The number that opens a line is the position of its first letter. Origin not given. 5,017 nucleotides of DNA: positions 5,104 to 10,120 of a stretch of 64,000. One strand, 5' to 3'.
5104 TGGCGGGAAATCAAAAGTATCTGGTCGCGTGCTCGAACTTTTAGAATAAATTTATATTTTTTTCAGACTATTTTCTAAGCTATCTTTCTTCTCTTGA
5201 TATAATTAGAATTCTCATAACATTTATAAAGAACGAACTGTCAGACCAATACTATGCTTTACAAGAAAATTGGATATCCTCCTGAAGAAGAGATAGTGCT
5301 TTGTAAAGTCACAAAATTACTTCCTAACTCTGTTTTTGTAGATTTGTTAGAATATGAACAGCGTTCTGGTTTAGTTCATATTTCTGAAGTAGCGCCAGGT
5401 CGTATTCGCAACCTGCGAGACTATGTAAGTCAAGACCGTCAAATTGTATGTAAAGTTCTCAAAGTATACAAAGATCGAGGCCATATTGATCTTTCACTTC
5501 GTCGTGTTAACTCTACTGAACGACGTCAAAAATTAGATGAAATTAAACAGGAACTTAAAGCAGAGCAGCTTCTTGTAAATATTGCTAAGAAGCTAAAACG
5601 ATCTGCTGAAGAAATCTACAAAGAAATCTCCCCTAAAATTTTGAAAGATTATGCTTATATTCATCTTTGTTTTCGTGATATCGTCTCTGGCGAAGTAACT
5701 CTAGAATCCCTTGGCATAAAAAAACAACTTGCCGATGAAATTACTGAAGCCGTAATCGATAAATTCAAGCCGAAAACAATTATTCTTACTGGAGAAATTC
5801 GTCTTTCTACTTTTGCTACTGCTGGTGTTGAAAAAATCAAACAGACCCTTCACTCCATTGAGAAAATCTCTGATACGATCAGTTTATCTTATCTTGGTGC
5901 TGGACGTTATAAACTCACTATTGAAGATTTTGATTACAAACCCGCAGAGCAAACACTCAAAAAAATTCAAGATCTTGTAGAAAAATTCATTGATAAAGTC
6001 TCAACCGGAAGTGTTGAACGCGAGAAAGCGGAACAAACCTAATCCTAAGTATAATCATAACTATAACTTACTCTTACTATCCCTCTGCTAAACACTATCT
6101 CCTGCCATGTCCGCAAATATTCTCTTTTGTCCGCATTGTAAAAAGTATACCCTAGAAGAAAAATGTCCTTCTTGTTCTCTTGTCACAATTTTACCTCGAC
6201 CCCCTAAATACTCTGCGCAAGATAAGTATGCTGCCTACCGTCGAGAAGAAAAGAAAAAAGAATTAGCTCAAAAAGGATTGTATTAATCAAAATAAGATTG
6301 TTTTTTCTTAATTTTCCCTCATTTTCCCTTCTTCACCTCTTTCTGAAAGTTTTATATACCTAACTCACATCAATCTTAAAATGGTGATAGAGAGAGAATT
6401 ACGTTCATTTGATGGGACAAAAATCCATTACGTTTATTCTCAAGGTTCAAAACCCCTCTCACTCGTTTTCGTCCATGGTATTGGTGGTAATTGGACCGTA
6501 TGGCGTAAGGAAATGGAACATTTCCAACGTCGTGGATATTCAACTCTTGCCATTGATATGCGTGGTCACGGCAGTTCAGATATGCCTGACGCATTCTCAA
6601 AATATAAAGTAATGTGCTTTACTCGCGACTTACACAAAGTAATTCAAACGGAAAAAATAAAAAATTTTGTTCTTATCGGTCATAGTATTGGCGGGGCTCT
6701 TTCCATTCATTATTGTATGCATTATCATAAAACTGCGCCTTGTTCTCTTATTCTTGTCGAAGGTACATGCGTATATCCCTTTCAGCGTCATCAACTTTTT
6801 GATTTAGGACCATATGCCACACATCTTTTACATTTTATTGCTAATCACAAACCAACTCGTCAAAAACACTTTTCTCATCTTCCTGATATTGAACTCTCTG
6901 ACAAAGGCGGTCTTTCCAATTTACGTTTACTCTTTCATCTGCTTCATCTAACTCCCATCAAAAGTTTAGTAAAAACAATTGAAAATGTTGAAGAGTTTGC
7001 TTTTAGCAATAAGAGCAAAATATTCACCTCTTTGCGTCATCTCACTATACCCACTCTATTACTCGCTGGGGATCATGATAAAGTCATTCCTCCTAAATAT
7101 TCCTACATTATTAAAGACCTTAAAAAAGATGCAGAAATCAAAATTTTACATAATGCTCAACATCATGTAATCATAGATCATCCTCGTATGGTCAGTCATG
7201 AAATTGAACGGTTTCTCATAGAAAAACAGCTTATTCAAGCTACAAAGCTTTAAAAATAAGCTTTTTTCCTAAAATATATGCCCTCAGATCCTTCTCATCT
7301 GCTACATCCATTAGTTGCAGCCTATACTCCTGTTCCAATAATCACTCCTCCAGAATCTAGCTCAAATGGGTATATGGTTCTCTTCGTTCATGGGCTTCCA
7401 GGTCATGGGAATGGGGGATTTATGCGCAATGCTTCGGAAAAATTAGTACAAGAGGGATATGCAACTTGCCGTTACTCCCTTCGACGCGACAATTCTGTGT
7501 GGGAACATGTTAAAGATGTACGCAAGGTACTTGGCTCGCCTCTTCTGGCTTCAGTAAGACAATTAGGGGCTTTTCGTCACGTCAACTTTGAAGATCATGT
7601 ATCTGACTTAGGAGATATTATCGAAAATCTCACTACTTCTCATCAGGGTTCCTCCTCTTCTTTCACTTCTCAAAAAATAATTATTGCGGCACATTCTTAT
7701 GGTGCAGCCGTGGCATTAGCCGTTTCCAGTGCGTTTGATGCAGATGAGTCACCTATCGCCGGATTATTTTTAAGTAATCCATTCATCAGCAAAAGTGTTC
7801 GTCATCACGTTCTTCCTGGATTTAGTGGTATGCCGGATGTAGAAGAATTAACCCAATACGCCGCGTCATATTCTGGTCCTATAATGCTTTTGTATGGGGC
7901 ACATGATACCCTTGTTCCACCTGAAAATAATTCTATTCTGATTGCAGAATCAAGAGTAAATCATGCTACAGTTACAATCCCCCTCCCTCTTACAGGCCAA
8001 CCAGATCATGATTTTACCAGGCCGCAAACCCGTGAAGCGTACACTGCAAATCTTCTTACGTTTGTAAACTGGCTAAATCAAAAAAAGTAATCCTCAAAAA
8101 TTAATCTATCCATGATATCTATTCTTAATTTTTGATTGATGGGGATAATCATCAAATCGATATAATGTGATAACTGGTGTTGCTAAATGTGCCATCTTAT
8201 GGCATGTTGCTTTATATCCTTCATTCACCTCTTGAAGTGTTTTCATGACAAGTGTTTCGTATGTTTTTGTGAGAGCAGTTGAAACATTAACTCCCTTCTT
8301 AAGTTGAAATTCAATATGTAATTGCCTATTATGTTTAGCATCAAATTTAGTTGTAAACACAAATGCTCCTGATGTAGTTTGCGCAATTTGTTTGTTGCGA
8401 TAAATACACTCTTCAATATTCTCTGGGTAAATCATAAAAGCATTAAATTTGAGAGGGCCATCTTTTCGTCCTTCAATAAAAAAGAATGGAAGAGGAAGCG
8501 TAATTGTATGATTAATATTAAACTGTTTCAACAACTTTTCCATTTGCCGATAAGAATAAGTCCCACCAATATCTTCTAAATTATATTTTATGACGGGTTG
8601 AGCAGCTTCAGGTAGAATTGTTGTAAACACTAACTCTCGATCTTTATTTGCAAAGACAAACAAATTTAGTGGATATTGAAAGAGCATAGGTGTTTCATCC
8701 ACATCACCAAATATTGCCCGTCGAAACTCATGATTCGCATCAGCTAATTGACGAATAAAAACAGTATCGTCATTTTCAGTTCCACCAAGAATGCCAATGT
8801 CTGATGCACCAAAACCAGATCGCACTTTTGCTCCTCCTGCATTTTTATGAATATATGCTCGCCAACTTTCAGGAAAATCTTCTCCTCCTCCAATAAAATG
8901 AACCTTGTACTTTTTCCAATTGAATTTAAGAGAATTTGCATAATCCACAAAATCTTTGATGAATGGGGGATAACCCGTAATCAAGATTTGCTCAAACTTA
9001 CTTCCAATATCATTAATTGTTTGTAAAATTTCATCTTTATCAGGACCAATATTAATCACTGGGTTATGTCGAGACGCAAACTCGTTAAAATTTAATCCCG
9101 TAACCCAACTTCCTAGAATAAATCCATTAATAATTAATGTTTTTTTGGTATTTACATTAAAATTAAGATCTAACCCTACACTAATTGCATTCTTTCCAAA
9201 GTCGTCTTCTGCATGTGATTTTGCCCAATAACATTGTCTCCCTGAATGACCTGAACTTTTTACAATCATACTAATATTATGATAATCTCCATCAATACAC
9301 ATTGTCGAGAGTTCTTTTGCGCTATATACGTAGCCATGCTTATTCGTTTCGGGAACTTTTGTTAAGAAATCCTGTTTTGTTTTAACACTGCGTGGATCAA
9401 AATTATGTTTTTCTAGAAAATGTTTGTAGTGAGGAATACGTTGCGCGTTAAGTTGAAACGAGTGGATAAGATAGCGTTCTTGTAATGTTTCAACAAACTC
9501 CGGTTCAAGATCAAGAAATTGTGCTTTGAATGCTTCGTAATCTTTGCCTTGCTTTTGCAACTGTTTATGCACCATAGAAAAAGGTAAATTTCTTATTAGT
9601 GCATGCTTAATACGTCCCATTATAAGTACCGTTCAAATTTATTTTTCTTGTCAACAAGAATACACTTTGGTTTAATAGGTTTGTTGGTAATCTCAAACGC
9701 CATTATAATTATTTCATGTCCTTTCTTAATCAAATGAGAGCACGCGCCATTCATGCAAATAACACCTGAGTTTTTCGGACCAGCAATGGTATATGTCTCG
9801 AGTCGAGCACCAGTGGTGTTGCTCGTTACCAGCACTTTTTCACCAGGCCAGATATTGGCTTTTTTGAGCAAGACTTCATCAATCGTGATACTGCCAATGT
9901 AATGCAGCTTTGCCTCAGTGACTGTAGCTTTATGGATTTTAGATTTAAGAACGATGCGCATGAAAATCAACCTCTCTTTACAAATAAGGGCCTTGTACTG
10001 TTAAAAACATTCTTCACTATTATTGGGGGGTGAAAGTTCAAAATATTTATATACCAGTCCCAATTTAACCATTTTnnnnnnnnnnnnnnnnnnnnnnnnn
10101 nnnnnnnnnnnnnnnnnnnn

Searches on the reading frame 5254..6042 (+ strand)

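Call 21: search_protein_families(library=pfam, proteins=[window:5254-6042:+], max_evalue=0.001)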
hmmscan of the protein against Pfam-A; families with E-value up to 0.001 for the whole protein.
window:5254-6042:+ (262 aa): 3 families
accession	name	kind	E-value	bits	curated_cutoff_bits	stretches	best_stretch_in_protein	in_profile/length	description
PF07541.17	EIF_2_alpha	-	5.6e-15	55.8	22.8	1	122-228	2-114/114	Eukaryotic translation initiation factor 2 alpha subunit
PF00575.29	S1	-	6.5e-08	33.3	22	1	9-83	2-74/74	S1 RNA binding domain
PF09205.15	DUF1955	-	0.00067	19.9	26.4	0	62-119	73-133/159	Domain of unknown function (DUF1955)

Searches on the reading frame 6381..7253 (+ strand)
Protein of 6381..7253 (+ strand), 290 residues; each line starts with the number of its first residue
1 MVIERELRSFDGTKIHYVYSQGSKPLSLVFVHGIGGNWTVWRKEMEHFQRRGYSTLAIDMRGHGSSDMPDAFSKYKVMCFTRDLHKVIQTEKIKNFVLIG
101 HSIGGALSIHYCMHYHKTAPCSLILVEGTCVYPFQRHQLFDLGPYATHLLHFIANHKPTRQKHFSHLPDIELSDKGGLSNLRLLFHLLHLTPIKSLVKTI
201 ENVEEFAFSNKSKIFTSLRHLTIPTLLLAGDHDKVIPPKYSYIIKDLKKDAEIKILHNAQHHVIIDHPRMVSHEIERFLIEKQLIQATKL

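Call 21: search_protein_families(library=pfam, proteins=[window:6381-7253:+], max_evalue=0.001)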
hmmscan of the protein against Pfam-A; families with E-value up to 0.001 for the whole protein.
window:6381-7253:+ (290 aa): 4 families
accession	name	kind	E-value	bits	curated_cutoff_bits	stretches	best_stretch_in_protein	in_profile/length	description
PF00561.26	Abhydrolase_1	-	7.7e-27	95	25.8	2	28-117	3-91/245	alpha/beta hydrolase fold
PF12146.15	Hydrolase_4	-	1.3e-20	74.2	27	2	28-130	7-111/239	Serine aminopeptidase, S33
PF12697.13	Abhydrolase_6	-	2.3e-19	71.4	26.3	1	28-270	1-213/217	Alpha/beta hydrolase family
PF03959.19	FSH1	-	0.00043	20.5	21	0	99-263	106-201/211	Serine hydrolase (FSH1)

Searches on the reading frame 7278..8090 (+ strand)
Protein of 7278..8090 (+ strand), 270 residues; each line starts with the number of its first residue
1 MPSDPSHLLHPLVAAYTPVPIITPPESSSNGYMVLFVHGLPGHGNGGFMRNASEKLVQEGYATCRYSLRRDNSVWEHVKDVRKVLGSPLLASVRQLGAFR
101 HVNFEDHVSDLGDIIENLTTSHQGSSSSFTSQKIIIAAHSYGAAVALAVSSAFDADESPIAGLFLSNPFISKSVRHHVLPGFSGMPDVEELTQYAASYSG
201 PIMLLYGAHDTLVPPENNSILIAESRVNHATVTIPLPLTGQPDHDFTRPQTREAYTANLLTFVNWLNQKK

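Call 3: search_protein_families(library=pfam, proteins=[window:7278-8090:+], max_evalue=1)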
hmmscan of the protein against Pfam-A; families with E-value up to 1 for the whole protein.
window:7278-8090:+ (270 aa): 10 families
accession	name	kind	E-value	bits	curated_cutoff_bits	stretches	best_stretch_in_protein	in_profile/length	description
PF12146.15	Hydrolase_4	-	1e-11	45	27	2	102-174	53-115/239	Serine aminopeptidase, S33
PF00561.26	Abhydrolase_1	-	3.9e-07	30.4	25.8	2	193-230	193-229/245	alpha/beta hydrolase fold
PF12697.13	Abhydrolase_6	-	4.6e-06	27.9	26.3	1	34-189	1-115/217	Alpha/beta hydrolase family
PF07819.20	PGAP1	-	0.0082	16.4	24.3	1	102-161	63-120/233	PGAP1-like alpha/beta domain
PF10230.15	LIDHydrolase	-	0.013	15.7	27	1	105-172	62-122/262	Lipid-droplet associated hydrolase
PF00326.27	Peptidase_S9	-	0.016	15.1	22.6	1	188-265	135-208/213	Prolyl oligopeptidase family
PF20434.5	BD-FAE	-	0.018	15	26.8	0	21-85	3-74/215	BD-FAE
PF01738.24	DLH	-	0.13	12.2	21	1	190-256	134-198/217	Dienelactone hydrolase family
PF20408.4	Abhydrolase_11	-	0.15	12.2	27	0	33-67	4-38/193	Alpha/beta hydrolase domain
PF07859.19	Abhydrolase_3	-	0.16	12.1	25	1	109-170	50-110/210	alpha/beta hydrolase fold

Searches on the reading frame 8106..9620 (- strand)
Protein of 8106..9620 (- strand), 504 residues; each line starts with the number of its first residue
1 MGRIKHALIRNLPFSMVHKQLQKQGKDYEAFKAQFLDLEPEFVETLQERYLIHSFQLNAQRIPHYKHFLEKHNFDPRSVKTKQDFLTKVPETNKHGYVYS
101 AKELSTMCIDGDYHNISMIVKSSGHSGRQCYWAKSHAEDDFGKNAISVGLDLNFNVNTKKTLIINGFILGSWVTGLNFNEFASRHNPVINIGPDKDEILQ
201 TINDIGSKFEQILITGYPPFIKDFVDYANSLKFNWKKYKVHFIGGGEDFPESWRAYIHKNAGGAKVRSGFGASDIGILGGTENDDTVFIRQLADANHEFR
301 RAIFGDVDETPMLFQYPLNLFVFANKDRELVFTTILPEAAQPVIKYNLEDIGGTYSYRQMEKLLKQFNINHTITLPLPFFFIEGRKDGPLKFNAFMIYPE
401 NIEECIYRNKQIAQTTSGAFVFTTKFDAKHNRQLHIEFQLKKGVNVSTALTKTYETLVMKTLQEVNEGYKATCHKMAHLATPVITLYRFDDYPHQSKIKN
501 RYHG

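Call 3: search_protein_families(library=pfam, proteins=[window:8106-9620:-], max_evalue=1)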
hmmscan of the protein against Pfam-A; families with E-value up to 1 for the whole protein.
window:8106-9620:- (504 aa): 1 family
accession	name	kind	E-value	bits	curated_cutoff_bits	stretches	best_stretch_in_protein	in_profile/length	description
PF06506.16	PrpR_N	-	0.029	14.4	29.1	1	186-241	48-103/167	Propionate catabolism activator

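Call 89: search_protein_families(library=ncbifam, proteins=[window:8106-9620:-], max_evalue=0.01)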
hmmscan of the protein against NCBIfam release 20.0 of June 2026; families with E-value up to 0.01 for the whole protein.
window:8106-9620:- (504 aa): 3 families
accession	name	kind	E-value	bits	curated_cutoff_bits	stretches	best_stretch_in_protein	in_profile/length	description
TIGR02155.1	PA_CoA_ligase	equivalog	3.9e-07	28.9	646.3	1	43-415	8-346/422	phenylacetate--CoA ligase PaaK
NF053551.1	FlxY_rubin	equivalog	1.6e-06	27.2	520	1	43-412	9-349/424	flexirubin biosynthesis putative acyl-CoA ligase FlxY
NF041878.1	paak_haloarch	equivalog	2e-06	26.6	700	1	43-358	13-307/427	phenylacetate--CoA ligase PaaK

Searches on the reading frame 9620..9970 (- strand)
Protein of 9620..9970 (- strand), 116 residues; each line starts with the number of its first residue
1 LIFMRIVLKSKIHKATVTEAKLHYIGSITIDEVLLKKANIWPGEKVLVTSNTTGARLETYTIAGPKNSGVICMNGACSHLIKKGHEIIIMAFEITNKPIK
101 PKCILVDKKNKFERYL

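Call 3: search_protein_families(library=pfam, proteins=[window:9620-9970:-], max_evalue=1)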
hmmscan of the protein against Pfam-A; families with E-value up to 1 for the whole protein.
window:9620-9970:- (116 aa): 1 family
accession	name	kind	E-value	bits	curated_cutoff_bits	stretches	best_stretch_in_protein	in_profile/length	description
PF02261.22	Asp_decarbox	-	9e-40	135.6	25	1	5-112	3-114/115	Aspartate decarboxylase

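Call 91: find_encoding_contigs(protein=window:9620-9961:-, flank=8000, max_places=10)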
Protein window:9620-9961:- (113 aa): 5 contigs read that carry it; 2 places shown.
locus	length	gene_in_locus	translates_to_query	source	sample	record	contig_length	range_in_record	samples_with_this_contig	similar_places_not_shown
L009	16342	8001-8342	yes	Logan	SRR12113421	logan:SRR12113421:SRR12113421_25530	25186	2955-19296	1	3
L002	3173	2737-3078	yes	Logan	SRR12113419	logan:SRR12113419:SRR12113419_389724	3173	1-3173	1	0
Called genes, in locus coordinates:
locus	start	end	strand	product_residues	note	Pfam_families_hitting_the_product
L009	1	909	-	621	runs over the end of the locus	PF04851:ResIII (weak), PF06733:DEAD_2, PF13307:Helicase_C_2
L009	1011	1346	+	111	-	-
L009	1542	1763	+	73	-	-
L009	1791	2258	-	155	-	-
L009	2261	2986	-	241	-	PF13641:Glyco_tranf_2_3 (weak)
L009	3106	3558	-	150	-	PF08069:Ribosomal_S13_N, PF00312:Ribosomal_S15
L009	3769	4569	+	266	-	-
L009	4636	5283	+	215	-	-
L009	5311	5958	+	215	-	-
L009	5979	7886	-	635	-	-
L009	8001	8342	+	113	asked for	PF02261:Asp_decarbox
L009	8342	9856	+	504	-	-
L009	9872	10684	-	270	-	PF00561:Abhydrolase_1 (faint), PF12697:Abhydrolase_6 (weak), PF12146:Hydrolase_4 (weak)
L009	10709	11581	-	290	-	PF00561:Abhydrolase_1, PF12146:Hydrolase_4, PF12697:Abhydrolase_6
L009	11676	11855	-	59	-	PF04135:Nop10p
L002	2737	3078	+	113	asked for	PF02261:Asp_decarbox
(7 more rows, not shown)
